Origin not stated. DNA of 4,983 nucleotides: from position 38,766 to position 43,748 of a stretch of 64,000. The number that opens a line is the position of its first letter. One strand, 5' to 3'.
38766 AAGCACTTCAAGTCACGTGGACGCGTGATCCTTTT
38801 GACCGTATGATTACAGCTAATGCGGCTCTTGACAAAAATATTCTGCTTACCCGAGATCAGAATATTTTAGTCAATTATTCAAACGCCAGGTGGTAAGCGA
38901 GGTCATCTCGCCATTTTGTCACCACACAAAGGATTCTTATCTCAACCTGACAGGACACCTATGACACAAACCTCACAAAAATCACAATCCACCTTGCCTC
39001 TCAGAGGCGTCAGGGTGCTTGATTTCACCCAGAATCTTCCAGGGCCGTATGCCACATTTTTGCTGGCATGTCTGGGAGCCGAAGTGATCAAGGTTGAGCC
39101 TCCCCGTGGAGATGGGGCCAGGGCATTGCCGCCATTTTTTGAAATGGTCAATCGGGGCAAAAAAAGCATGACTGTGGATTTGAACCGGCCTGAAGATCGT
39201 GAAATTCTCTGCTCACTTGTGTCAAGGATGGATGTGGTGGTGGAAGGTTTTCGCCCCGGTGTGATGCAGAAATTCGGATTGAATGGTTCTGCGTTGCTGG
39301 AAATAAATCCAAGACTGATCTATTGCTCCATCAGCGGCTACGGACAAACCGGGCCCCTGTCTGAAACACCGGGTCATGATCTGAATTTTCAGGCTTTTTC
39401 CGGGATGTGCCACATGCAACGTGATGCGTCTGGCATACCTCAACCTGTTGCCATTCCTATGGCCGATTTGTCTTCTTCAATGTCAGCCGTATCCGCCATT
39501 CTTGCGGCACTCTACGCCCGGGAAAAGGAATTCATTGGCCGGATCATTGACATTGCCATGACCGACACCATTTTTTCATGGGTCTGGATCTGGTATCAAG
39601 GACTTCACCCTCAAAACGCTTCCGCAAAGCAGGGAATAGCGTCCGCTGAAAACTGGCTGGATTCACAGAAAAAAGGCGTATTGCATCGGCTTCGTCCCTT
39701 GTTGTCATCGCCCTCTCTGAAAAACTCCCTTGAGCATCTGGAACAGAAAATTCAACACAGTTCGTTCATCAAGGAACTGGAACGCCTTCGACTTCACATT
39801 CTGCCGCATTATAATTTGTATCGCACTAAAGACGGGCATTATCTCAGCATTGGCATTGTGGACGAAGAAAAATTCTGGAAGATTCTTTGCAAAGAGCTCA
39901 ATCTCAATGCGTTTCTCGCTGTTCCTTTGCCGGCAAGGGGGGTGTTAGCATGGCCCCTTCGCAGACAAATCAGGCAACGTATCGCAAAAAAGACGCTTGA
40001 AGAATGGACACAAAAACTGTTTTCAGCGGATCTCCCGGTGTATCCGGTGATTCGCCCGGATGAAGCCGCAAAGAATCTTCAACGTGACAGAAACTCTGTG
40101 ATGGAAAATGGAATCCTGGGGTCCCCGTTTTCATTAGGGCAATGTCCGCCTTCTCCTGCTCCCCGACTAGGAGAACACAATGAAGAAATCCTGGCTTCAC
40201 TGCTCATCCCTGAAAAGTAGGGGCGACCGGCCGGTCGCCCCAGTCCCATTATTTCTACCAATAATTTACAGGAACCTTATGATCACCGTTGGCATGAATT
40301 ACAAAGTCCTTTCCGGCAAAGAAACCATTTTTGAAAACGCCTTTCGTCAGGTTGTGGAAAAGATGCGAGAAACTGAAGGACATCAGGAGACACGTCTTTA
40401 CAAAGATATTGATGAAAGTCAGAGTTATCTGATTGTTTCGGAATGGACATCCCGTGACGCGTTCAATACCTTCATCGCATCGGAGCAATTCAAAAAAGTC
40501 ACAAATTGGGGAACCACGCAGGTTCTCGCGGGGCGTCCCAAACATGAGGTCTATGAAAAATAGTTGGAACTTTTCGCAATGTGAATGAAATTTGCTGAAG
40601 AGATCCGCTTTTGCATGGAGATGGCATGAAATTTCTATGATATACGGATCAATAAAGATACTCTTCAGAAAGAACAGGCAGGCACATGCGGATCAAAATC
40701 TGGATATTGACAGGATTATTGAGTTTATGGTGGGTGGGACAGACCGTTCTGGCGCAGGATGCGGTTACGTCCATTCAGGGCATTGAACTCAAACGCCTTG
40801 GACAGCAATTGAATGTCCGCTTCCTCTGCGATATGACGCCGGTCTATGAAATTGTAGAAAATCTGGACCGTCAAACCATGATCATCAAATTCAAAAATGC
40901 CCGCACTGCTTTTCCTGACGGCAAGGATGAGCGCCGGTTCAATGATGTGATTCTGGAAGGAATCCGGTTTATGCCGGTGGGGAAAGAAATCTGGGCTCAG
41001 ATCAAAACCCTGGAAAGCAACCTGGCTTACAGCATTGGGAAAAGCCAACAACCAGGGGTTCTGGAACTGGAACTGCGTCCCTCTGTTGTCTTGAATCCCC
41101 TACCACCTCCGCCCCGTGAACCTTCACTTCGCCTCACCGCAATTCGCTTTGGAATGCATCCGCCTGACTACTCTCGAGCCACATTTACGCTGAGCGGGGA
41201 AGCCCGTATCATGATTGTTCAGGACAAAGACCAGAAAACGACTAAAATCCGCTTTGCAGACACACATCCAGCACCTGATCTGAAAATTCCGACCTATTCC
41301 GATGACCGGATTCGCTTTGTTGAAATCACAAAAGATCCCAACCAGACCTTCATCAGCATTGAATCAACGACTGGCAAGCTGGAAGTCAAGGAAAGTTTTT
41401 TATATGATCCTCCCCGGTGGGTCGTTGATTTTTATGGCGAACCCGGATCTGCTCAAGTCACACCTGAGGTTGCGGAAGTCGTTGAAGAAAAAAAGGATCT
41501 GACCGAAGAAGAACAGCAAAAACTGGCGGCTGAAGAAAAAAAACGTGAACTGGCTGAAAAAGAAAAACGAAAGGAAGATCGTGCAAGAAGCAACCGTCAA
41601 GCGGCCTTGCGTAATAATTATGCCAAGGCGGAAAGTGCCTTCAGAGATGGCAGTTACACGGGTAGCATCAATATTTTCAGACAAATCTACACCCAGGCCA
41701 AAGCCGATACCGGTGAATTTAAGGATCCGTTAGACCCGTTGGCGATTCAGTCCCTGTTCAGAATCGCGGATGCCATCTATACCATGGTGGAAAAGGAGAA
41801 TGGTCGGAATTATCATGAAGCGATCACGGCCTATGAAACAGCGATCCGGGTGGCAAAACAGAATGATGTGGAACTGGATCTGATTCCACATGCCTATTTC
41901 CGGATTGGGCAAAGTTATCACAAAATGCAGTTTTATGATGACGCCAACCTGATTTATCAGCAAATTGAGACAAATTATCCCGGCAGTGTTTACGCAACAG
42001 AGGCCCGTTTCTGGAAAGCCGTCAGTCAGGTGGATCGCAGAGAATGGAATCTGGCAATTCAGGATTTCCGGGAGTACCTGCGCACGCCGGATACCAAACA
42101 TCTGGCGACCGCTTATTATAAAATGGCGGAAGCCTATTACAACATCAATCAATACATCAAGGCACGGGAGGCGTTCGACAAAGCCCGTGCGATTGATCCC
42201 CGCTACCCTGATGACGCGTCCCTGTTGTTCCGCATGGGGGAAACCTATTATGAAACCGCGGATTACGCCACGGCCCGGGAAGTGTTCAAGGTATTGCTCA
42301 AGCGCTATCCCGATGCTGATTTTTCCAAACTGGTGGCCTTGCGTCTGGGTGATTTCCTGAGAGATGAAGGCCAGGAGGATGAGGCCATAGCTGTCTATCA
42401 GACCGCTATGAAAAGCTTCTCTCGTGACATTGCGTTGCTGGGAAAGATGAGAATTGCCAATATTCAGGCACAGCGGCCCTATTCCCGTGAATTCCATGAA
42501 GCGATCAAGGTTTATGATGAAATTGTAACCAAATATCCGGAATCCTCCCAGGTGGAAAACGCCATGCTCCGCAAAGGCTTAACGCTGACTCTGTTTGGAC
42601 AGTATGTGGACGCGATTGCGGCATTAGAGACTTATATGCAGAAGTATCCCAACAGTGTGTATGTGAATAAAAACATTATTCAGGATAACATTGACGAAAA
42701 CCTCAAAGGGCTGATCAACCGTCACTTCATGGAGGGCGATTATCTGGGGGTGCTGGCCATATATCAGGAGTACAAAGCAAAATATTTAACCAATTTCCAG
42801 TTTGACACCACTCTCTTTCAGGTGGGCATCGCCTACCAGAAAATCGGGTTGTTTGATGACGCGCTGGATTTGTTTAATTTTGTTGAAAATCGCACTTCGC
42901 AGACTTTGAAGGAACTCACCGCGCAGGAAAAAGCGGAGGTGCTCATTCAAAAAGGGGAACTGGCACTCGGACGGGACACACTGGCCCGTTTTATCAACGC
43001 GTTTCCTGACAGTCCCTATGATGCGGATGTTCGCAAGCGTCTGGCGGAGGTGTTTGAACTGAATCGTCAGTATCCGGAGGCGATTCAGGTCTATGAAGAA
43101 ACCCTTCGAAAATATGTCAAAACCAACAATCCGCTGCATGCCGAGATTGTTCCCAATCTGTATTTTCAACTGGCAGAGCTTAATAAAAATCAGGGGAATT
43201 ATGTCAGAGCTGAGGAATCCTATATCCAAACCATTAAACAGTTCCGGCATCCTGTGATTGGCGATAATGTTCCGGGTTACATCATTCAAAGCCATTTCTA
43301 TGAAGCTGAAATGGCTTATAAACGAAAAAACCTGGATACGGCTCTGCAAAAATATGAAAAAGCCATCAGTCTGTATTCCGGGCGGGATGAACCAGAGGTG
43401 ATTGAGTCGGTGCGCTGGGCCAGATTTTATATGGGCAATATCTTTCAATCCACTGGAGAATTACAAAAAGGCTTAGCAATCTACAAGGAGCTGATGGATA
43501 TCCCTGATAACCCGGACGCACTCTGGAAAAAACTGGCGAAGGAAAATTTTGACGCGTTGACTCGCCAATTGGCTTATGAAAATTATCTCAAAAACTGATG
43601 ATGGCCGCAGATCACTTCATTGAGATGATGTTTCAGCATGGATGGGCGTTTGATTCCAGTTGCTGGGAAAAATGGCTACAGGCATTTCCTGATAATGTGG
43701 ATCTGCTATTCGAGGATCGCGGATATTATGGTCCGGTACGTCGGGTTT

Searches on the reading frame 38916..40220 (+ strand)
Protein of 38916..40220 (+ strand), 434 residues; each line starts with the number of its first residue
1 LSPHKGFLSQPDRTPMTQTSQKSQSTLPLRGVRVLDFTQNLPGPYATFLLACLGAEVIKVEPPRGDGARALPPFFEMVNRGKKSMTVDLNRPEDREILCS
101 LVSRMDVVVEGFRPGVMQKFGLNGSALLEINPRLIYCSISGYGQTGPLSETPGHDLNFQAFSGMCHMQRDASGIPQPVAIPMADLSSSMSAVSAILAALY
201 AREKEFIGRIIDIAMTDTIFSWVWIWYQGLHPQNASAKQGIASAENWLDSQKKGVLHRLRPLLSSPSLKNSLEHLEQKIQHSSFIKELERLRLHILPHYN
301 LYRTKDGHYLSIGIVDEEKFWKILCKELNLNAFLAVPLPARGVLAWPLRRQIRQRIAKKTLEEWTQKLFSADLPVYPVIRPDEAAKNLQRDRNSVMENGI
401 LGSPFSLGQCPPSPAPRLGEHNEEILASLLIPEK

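Call 55: search_protein_families(library=pfam, proteins=[window:38916-40220:+], max_evalue=0.00001)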
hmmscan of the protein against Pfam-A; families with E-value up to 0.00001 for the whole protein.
window:38916-40220:+ (434 aa): 1 family
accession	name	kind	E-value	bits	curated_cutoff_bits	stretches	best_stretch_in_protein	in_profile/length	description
PF02515.22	CoA_transf_3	-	4.5e-86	289.7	23.3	2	29-226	1-206/366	CoA-transferase family III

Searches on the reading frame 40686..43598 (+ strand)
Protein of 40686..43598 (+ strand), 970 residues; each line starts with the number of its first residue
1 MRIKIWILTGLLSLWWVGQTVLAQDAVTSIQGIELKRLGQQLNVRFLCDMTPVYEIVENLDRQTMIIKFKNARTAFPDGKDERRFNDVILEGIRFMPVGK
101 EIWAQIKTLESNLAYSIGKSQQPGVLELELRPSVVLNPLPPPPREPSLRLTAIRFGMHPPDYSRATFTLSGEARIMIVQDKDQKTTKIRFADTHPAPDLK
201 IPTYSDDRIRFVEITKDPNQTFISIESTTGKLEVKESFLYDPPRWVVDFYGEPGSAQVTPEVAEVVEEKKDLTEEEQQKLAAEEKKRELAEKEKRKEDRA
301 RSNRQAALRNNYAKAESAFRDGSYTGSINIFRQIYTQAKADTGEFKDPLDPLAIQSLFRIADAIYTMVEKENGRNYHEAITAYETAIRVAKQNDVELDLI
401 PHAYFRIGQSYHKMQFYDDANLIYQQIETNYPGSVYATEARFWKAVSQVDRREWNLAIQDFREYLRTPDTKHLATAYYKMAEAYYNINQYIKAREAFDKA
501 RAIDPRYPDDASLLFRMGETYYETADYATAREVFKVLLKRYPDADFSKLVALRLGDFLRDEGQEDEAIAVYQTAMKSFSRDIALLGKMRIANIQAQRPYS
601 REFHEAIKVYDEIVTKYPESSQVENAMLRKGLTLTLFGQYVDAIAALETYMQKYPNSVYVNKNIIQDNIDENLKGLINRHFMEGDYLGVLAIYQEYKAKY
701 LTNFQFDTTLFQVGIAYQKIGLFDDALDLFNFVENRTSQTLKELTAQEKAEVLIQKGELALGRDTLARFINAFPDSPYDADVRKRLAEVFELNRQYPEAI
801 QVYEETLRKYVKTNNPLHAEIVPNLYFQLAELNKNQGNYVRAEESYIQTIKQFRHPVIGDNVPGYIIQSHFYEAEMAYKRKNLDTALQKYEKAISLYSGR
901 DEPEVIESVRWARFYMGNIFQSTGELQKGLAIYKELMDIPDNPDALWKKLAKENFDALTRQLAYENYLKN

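Call 55: search_protein_families(library=pfam, proteins=[window:40686-43598:+], max_evalue=0.00001)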
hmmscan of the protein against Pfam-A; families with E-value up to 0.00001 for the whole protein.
window:40686-43598:+ (970 aa): 15 families
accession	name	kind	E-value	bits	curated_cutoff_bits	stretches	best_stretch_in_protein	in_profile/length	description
PF13174.12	TPR_6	-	1.3e-38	129.4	26.3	0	514-543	3-32/33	Tetratricopeptide repeat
PF07719.23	TPR_2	-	1.6e-32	109.3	27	0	474-506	1-33/34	Tetratricopeptide repeat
PF13424.12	TPR_12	-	2.2e-31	108.3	30.1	1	473-541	2-75/77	Tetratricopeptide repeat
PF13428.12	TPR_14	-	1e-28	97.3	23.5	0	476-518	3-42/44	Tetratricopeptide repeat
PF13432.12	TPR_16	-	1.2e-25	90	32.7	0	478-544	1-64/65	Tetratricopeptide repeat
PF00515.34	TPR_1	-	2.6e-21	74.9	27.8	0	474-507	1-34/34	Tetratricopeptide repeat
PF14559.12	TPR_19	-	2.8e-16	60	25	0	489-551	6-66/68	Tetratricopeptide repeat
PF13176.12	TPR_7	-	1.5e-12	46.9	27.9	0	785-808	4-29/36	Tetratricopeptide repeat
PF13181.12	TPR_8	-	4.2e-12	45.6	25.7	0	474-505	1-32/34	Tetratricopeptide repeat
PF13414.12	TPR_11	-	1e-08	35.1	26.8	0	482-523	2-40/42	TPR repeat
PF13431.12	TPR_17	-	3.7e-08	33.4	24.4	0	507-532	9-34/34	Tetratricopeptide repeat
PF13525.12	YfiO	-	1.1e-07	32.2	25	0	600-657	18-75/203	Outer membrane lipoprotein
PF14938.12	SNAP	-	1.1e-07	32.1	25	0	780-852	114-184/282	Soluble NSF attachment protein, SNAP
PF09976.15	TPR_21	-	3.5e-07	30.6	25.5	0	520-574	85-139/193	Tetratricopeptide repeat-like domain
PF25062.1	ARM_TT21_N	-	6e-06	26.6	40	0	438-619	27-200/222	Tetratricopeptide repeat protein 21 N-terminal ARM repeat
